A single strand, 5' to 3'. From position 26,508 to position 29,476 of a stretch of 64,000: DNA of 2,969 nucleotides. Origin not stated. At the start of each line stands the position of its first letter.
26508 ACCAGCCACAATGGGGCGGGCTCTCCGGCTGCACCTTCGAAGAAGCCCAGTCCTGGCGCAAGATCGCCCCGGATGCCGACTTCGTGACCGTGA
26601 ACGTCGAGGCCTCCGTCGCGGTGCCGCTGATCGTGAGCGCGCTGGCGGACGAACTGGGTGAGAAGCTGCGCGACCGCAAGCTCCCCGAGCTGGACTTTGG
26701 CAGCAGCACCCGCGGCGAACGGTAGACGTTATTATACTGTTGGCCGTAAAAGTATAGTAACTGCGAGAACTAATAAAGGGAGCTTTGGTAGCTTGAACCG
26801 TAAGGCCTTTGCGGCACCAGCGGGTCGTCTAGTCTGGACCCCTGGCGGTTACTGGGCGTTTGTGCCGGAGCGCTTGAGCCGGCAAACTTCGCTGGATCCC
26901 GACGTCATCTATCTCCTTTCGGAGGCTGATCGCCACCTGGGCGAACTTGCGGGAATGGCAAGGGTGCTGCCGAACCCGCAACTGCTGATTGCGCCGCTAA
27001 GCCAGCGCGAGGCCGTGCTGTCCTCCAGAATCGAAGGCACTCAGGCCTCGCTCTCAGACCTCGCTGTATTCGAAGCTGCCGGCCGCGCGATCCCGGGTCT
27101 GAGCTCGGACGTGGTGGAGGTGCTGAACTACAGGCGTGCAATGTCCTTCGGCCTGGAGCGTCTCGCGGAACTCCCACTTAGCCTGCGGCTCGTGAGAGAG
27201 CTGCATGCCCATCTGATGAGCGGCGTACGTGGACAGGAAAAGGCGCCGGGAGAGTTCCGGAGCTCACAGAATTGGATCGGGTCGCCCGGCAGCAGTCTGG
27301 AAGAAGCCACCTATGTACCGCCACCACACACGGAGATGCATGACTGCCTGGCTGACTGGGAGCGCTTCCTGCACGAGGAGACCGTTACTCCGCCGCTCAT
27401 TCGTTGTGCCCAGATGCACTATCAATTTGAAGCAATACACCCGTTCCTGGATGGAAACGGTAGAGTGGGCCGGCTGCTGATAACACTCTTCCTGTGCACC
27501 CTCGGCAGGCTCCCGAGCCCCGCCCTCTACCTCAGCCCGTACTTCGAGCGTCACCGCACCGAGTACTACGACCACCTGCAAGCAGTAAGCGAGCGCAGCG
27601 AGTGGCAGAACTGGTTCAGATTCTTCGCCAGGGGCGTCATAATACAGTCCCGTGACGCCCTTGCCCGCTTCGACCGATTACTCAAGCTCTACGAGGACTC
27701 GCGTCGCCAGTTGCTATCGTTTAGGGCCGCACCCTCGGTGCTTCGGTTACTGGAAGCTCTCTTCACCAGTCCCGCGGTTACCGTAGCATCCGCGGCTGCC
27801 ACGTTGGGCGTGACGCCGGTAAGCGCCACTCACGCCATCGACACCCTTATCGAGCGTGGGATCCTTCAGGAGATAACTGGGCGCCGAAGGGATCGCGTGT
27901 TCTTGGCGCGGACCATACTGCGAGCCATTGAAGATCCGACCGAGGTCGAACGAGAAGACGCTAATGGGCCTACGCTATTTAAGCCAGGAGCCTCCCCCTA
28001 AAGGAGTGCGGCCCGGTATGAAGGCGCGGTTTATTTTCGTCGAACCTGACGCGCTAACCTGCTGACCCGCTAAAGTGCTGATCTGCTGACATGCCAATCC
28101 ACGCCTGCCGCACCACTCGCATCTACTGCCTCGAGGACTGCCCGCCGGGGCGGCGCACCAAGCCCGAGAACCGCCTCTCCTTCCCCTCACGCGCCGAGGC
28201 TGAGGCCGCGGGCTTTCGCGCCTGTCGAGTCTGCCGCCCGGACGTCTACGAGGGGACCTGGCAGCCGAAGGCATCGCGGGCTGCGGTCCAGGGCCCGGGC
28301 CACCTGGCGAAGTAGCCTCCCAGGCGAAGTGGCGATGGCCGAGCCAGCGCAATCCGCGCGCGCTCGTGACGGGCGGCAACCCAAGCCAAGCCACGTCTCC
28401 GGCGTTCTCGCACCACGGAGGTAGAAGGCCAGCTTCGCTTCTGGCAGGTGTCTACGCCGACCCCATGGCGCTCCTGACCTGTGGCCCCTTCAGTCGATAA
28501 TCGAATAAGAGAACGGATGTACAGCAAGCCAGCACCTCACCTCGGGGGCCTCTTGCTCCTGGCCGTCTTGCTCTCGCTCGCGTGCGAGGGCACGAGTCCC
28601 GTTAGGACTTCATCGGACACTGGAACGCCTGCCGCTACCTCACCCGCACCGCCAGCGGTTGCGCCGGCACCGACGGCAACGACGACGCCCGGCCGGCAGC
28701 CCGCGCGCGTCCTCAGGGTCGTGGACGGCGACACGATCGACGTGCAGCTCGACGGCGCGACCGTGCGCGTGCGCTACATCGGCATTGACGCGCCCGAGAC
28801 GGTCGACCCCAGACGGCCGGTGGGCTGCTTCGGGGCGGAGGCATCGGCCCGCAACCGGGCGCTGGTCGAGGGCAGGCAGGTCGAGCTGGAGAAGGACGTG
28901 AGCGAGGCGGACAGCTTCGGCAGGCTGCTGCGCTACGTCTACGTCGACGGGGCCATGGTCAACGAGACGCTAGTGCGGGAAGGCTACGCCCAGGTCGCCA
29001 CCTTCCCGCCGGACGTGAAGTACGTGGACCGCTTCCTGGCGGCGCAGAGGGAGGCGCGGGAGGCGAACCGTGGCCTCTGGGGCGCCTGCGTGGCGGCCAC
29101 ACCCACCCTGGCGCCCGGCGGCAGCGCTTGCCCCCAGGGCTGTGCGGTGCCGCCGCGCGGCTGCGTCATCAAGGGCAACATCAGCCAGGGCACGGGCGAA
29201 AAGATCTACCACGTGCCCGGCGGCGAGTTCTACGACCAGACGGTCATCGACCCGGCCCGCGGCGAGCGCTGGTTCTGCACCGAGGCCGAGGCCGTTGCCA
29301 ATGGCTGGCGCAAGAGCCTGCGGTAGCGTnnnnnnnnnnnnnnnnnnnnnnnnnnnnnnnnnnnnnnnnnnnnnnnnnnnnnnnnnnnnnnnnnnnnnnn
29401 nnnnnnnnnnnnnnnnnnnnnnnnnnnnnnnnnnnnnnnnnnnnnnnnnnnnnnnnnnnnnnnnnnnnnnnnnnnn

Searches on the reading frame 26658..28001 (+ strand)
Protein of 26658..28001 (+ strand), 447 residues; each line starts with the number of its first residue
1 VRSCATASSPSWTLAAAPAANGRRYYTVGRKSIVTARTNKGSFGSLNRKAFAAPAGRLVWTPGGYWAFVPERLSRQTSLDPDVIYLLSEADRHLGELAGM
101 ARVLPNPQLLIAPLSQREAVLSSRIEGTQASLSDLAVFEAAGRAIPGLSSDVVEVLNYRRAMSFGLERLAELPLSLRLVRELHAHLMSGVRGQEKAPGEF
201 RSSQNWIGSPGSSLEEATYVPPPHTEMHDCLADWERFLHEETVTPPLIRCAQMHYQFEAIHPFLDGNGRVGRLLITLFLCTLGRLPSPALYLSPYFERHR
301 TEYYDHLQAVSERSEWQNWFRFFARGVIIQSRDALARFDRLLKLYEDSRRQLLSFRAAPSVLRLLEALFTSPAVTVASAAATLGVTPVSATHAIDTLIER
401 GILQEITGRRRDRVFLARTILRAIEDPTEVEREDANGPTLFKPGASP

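Call 8: search_protein_families(library=pfam, proteins=[window:26658-28001:+], max_evalue=0.1)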
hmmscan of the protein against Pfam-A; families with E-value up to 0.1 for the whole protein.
window:26658-28001:+ (447 aa): 7 families
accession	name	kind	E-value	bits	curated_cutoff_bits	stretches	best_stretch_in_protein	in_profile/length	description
PF13784.11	Fic_N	-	1.5e-25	89.5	26.7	1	86-167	3-82/82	Fic/DOC family N-terminal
PF02661.23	Fic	-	2.5e-20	73.5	24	1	173-279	1-93/93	Fic/DOC family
PF11972.14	HTH_13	-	0.0021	18.5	26.1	1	363-412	3-48/54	HTH DNA binding domain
PF12802.13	MarR_2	-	0.011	16.3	27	1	360-404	6-51/61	MarR family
PF09339.16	HTH_IclR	-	0.057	13.6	22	0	362-404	6-49/52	IclR helix-turn-helix domain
PF13545.12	HTH_Crp_2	-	0.062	13.7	27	0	374-413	23-59/70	Crp-like helix-turn-helix domain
PF19187.6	HTH_PafC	-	0.087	13.1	32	0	362-409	7-54/115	PafC helix-turn-helix domain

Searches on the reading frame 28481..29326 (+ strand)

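Call 8: search_protein_families(library=pfam, proteins=[window:28481-29326:+], max_evalue=0.1)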
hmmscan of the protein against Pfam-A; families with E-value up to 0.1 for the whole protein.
window:28481-29326:+ (281 aa): 1 family
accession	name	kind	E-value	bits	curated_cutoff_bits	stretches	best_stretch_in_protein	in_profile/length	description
PF00565.23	SNase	-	2.5e-23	83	21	1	96-200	1-105/107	Staphylococcal nuclease homologue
